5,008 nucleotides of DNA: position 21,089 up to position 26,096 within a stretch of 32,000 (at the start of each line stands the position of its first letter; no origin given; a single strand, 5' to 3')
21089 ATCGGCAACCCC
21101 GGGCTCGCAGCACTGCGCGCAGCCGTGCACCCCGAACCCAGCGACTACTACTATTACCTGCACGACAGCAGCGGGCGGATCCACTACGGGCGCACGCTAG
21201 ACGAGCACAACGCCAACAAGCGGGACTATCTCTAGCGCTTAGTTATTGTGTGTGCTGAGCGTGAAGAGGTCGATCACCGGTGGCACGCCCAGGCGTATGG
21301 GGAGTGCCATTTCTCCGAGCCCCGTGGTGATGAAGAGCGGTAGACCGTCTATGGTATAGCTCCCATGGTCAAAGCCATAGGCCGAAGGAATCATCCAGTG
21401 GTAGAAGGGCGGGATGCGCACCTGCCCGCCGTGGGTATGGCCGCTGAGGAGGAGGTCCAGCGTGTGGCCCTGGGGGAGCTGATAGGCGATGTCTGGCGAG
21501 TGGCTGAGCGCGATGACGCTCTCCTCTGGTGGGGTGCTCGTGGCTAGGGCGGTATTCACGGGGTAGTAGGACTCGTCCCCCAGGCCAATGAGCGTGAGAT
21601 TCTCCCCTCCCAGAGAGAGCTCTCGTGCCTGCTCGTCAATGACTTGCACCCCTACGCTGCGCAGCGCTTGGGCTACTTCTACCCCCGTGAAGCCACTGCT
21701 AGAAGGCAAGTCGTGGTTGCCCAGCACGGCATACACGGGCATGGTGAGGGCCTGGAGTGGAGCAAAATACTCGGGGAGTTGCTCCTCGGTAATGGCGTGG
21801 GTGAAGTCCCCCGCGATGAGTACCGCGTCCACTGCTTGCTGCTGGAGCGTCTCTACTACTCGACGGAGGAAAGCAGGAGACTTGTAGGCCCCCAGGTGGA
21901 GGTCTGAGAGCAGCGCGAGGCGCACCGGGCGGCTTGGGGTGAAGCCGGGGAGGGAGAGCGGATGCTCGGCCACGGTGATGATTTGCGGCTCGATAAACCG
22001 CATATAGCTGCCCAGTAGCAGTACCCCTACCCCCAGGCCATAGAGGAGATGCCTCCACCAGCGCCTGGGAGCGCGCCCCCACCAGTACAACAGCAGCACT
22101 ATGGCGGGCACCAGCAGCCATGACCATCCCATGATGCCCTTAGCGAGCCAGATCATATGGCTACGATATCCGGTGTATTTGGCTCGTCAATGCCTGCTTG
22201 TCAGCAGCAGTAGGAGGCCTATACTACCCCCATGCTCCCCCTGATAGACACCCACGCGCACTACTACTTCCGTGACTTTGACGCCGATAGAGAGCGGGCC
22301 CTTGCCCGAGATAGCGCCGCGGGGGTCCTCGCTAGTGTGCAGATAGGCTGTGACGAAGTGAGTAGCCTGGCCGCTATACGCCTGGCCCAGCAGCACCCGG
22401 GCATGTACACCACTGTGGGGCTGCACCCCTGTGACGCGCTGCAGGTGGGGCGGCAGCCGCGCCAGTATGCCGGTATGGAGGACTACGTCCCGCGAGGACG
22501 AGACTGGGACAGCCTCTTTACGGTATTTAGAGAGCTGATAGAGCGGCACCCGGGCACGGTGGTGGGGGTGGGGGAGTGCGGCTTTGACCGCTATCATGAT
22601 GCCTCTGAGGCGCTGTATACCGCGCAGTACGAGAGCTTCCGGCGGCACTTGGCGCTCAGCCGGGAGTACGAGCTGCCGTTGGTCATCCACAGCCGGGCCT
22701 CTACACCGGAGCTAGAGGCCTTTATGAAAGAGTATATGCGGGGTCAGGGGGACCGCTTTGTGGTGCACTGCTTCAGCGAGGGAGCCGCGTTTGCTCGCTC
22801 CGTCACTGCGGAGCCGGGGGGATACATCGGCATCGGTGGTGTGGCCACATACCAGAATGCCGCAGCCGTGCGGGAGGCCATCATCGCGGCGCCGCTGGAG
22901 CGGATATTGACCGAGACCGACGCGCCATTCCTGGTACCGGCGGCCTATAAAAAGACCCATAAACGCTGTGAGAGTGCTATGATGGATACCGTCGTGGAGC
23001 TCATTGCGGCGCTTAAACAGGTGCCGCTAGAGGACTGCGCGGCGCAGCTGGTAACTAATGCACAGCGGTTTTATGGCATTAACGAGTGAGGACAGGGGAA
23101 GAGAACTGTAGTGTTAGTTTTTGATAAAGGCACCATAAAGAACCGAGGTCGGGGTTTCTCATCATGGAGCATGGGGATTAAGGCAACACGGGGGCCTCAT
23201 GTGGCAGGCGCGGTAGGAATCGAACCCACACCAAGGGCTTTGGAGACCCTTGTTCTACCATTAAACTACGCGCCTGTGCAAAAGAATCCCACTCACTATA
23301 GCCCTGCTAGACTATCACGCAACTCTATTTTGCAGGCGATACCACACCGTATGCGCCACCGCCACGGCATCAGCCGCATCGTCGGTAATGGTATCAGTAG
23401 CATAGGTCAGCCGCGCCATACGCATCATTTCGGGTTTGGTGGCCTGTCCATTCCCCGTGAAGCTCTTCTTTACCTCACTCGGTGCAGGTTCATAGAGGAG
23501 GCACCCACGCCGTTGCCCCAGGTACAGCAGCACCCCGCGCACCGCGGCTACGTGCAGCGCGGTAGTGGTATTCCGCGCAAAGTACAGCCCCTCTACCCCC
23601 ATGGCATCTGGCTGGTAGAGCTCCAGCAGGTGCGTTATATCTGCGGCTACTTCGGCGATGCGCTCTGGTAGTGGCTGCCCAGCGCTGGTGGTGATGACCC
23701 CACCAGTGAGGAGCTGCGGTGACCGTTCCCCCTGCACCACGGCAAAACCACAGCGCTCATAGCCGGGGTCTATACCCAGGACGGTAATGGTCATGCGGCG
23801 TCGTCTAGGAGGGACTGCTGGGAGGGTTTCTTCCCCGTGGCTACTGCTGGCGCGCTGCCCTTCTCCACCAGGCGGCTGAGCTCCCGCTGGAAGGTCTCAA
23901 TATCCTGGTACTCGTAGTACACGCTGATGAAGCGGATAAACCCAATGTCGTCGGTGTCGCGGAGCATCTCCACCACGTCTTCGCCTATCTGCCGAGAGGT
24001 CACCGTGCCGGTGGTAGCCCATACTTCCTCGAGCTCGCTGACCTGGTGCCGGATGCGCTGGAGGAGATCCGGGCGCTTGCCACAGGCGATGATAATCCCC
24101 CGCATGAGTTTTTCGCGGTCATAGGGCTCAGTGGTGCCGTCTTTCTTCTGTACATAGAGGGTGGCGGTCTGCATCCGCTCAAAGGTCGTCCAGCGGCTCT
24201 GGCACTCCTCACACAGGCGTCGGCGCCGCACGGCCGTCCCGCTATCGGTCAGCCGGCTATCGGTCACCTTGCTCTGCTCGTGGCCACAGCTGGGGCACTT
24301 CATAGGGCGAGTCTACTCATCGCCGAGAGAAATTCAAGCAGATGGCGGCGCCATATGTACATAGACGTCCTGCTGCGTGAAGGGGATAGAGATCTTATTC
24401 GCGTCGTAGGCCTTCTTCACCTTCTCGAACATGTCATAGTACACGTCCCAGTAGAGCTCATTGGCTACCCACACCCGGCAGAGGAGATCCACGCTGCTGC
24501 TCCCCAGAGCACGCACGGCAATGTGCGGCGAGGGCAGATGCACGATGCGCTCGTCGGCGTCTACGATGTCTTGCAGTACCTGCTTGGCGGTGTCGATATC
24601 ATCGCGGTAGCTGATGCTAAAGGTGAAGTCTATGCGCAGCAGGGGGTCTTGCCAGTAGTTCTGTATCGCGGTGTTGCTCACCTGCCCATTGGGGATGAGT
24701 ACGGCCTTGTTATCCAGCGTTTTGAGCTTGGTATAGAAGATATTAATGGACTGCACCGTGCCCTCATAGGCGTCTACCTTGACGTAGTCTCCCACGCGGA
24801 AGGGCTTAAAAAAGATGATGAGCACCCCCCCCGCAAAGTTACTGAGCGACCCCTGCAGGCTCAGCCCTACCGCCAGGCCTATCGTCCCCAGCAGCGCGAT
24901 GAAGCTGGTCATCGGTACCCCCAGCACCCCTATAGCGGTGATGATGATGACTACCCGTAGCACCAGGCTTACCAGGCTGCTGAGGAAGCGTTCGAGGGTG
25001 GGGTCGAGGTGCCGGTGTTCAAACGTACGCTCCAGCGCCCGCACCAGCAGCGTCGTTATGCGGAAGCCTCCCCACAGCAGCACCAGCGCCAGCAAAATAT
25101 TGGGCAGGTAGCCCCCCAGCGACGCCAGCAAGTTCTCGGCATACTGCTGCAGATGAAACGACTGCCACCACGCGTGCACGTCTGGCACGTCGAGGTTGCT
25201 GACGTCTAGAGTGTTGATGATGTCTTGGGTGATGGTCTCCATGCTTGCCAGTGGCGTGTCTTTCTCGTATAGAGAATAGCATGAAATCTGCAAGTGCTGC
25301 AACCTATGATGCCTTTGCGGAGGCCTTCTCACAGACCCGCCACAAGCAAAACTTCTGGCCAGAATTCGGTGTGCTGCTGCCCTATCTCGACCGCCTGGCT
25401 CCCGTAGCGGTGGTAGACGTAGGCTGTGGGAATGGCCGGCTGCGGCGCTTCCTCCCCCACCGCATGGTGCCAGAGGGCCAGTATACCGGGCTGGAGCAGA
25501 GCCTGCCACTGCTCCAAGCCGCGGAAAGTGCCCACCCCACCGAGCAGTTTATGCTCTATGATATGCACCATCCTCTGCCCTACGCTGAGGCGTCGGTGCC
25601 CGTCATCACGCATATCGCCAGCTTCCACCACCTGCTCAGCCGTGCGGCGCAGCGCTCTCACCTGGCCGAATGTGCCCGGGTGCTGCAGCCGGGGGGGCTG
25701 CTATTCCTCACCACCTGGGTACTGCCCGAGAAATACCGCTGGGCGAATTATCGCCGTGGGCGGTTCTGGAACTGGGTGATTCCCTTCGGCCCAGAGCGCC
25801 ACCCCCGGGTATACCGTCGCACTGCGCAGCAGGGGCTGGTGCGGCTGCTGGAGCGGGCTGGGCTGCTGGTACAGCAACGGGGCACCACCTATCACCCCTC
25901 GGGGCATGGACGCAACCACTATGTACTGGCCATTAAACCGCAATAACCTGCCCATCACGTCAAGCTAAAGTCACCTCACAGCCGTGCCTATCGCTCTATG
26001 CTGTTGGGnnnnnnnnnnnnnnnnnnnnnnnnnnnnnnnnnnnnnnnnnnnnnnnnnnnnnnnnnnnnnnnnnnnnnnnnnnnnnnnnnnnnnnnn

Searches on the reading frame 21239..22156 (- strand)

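Call 12: search_protein_families(library=pfam, proteins=[window:21239-22156:-], max_evalue=0.001)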
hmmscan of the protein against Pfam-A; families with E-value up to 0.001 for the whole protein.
window:21239-22156:- (305 aa): 2 families
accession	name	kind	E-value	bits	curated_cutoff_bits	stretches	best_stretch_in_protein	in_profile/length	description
PF00149.33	Metallophos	-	1.6e-14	55.2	21.5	1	79-243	2-190/191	Calcineurin-like phosphoesterase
PF12850.12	Metallophos_2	-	1.8e-11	44.7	27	1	79-243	2-118/154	Calcineurin-like phosphoesterase superfamily domain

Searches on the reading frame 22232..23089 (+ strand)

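Call 12: search_protein_families(library=pfam, proteins=[window:22232-23089:+], max_evalue=0.001)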
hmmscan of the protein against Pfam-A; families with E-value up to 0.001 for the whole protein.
window:22232-23089:+ (285 aa): 2 families
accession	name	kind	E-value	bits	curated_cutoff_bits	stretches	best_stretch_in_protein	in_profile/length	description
PF01026.27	TatD_DNase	-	3.8e-60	203.8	27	1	5-282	1-253/253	TatD related DNase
PF04909.20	Amidohydro_2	-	2.4e-05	24.7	26.4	1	137-283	128-289/289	Amidohydrolase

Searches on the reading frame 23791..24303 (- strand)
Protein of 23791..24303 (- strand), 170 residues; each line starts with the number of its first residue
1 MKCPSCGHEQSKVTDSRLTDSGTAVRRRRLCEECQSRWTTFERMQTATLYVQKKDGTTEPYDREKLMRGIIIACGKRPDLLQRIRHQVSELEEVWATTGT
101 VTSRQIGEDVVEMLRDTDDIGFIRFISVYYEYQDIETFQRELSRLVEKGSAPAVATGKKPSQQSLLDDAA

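Call 35: find_related_loci(query=window:23791-24303:-, collection=metagenome_contigs, flank=10000)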
Query window:23791-24303:- (170 aa) in metagenome_contigs; peptide patterns used: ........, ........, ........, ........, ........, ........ (x = any residue, [..] = any of these).
390 stretches matched a pattern; 121 encode a relative of the query (tblastn E <= 1e-3); the best 80 are kept; 80 distinct loci.
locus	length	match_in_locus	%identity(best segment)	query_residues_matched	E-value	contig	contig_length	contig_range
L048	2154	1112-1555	73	1-148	1e-75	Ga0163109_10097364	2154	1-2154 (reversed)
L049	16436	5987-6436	45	1-148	3e-44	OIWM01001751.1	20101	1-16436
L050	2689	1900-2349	45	1-148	3e-44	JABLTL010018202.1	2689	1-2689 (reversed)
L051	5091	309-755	45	1-147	8e-41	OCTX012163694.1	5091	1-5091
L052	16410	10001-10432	49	1-142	6e-40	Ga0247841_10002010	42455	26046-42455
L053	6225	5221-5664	45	1-146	8e-40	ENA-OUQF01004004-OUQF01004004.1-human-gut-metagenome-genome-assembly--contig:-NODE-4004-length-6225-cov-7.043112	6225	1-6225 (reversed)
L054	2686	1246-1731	42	1-163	4e-39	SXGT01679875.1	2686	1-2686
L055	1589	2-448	44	1-147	2e-39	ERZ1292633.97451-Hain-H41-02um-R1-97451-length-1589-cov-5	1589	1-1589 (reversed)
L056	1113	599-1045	46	1-147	2e-40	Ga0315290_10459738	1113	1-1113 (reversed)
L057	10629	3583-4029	46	1-147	2e-38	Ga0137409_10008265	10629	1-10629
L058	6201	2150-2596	45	1-147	1e-38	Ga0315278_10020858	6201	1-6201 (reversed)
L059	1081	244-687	46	1-146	3e-40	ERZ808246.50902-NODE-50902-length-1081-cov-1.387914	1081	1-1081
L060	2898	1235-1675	46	1-145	2e-38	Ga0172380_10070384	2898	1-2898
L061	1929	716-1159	45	1-146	5e-38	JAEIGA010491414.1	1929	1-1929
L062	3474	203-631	45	1-141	6e-38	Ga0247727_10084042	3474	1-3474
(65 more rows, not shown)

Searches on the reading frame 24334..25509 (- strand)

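Call 3: search_protein_families(library=pfam, proteins=[window:24334-25509:-], max_evalue=1)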
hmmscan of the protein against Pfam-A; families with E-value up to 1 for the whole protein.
window:24334-25509:- (391 aa): 4 families
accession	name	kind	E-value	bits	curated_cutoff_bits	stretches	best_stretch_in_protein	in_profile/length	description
PF00924.24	MS_channel_2nd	-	2.4e-21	76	20.2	1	221-285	2-66/68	Mechanosensitive ion channel, beta-domain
PF21082.3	MS_channel_3rd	-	2.7e-10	41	21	1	293-375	1-88/88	Mechanosensitive ion channel MscS, C-terminal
PF05552.17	MS_channel_1st_1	-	6.2e-07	29.6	22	1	122-170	1-49/50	Mechanosensitive ion channel, conserved TM helix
PF21088.3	MS_channel_1st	-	0.00012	22.5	23.1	1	180-219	3-42/42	Mechanosensitive ion channel, transmembrane helices 2/3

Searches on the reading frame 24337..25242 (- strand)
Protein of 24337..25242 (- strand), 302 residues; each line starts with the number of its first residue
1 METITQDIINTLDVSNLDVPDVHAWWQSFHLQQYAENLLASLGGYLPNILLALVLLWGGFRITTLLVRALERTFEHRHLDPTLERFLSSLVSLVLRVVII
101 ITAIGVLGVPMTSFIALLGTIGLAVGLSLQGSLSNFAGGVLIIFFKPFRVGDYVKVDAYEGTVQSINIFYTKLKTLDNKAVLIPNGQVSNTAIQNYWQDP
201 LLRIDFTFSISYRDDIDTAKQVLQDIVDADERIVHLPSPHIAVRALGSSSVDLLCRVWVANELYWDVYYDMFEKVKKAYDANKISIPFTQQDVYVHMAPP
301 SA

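Call 16: find_related_loci(query=window:24337-25242:-, collection=genome_contigs, flank=10000)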
Query seq(302 aa) (302 aa) in genome_contigs; peptide patterns used: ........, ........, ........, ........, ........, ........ (x = any residue, [..] = any of these).
398 stretches matched a pattern; 45 encode a relative of the query (tblastn E <= 1e-3); 45 distinct loci.
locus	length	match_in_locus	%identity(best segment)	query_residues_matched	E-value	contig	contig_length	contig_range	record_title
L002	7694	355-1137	48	33-296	3e-81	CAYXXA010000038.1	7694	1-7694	MAG TPA_asm: uncultured Candidatus Peribacteria bacterium isolate SRP144503_co3_131 genome assembly, contig: NODE_3847_l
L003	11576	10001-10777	46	37-295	1e-72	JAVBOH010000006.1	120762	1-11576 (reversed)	MAG: Oscillospiraceae bacterium isolate EPI_MAG_00103 c_000009022323, whole genome shotgun sequence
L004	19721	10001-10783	45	35-295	3e-71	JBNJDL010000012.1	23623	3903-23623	MAG: Bacillota bacterium isolate Y23_45dBSd4.bin.60 NODE_540_length_23623_cov_9.676543, whole genome shotgun sequence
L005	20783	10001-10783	44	34-295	1e-69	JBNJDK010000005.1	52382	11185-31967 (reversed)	MAG: Bacillota bacterium isolate Y23_45dBSd4.bin.61 NODE_83_length_52382_cov_16.782587, whole genome shotgun sequence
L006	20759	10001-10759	44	48-301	3e-68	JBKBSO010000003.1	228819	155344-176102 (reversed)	MAG: Bacteroidia bacterium isolate 21H_023.bin.39 NODE_3_length_228819_cov_77.062293, whole genome shotgun sequence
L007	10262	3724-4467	42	48-295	6e-68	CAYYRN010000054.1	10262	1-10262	MAG TPA_asm: uncultured Eubacteriales bacterium isolate SRP225648_co1_582 genome assembly, contig: NODE_16833_length_102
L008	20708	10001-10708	44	57-296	1e-62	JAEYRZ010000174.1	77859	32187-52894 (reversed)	MAG: Proteobacteria bacterium isolate OH_CBB_79 k127_956685, whole genome shotgun sequence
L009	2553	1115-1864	43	48-296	5e-63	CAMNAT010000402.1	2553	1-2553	MAG: uncultured Oscillospiraceae bacterium isolate SRR1222429_bin.85_metaWRAP_v1.3_MAG genome assembly, contig: NODE.153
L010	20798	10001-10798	40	31-296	5e-62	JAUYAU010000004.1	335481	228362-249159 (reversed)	MAG: Sulfuricurvum sp. isolate C19_concoct.bin.5 C19_k141_78234, whole genome shotgun sequence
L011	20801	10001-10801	39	28-294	4e-61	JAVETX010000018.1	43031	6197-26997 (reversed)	MAG: Sulfurimonas sp. isolate BF2_25 NODE_356_length_43031_cov_4.418895_Biofilm2, whole genome shotgun sequence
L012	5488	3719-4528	39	30-298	7e-61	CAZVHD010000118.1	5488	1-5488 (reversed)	MAG TPA_asm: uncultured Christensenella sp. isolate SRP252850_co1_273 genome assembly, contig: NODE_27747_length_5488_co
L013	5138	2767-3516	39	48-296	3e-60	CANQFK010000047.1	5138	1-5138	MAG: uncultured Clostridia bacterium isolate Lapin-001__bin62 genome assembly, contig: Lapin-001__NODE_12322_length_5138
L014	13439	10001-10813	41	30-300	6e-60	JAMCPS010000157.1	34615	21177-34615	MAG: Epsilonproteobacteria bacterium isolate FK_Sedi_A_Bin.72 NODE_2406_length_34615_cov_21.7794, whole genome shotgun s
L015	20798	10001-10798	33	31-295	2e-58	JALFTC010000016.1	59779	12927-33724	MAG: Ruminococcus sp. isolate SUG987 k141_24209, whole genome shotgun sequence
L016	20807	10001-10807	41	27-296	2e-58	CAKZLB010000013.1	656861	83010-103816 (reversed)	MAG TPA_asm: uncultured Bacteroidetes bacterium isolate ERR2094171_bin.62_CONCOCT_v1.1_MAG genome assembly, contig: ERZ6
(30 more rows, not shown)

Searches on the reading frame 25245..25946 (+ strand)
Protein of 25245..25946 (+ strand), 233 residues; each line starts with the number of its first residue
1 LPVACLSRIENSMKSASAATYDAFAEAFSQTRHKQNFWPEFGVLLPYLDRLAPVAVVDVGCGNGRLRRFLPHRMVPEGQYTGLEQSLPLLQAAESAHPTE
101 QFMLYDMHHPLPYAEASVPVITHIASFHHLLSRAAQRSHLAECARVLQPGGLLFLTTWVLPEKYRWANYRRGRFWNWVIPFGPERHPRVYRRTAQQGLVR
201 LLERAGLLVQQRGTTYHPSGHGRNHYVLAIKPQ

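Call 3: search_protein_families(library=pfam, proteins=[window:25245-25946:+], max_evalue=1)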
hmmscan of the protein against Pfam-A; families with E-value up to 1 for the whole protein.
window:25245-25946:+ (233 aa): 12 families
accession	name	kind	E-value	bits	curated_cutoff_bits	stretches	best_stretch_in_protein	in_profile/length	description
PF08241.18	Methyltransf_11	-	2.2e-15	57.5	21.2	1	57-155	1-95/95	Methyltransferase domain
PF13649.12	Methyltransf_25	-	4.4e-14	53.4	27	1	56-151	1-97/97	Methyltransferase domain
PF08242.18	Methyltransf_12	-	3.3e-09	37.8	30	1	57-153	1-98/98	Methyltransferase domain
PF13847.12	Methyltransf_31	-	2.7e-08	34.1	27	1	55-161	6-119/145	Methyltransferase domain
PF13489.12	Methyltransf_23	-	1.1e-07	32.1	27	1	52-209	22-161/164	Methyltransferase domain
PF02390.23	Methyltransf_4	-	0.0063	16.4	24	0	129-158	89-118/173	Putative methyltransferase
PF05175.20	MTS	-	0.014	15.5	23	1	43-154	22-137/170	Methyltransferase small domain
PF05148.21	Methyltransf_8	-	0.098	13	27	1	54-155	74-156/219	Hypothetical methyltransferase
PF20922.3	Anamorsin_N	-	0.1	12.7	27.1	1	136-160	68-92/163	Anamorsin, N-terminal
PF13679.12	Methyltransf_32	-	0.13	12.6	27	1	52-95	25-71/143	Methyltransferase domain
PF07021.18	MetW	-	0.21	11.6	21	1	55-84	16-43/193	Methionine biosynthesis protein MetW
PF08003.17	Methyltransf_9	-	0.22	10.9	23.8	1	44-159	107-221/315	Protein of unknown function (DUF1698)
